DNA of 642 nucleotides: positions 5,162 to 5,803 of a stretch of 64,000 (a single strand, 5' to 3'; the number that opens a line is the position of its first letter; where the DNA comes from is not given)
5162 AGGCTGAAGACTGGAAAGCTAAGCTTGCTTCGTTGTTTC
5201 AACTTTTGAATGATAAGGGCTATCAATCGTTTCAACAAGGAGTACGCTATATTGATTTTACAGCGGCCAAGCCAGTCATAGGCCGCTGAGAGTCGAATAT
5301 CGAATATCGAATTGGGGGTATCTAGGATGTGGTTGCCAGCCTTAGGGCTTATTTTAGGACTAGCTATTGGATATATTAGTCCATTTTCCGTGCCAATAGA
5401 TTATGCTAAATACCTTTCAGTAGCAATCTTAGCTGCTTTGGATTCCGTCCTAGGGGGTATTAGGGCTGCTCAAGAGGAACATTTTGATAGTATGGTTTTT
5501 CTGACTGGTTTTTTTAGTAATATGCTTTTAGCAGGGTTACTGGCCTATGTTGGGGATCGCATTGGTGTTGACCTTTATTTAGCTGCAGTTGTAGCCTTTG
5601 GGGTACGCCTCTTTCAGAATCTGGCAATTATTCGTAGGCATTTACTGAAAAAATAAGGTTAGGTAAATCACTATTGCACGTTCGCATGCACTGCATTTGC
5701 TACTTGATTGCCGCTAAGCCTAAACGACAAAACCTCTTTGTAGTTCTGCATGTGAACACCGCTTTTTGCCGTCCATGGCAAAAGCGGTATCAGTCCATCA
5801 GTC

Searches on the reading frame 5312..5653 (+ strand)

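Call 54: search_protein_families(library=pfam, proteins=[window:5312-5653:+], max_evalue=0.00001)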
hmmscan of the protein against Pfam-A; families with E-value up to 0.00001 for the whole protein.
window:5312-5653:+ (114 aa): 1 family
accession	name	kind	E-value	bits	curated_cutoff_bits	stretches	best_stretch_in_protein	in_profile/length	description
PF06947.17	DUF1290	-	7e-40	135.5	24.4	1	27-112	1-86/86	Protein of unknown function (DUF1290)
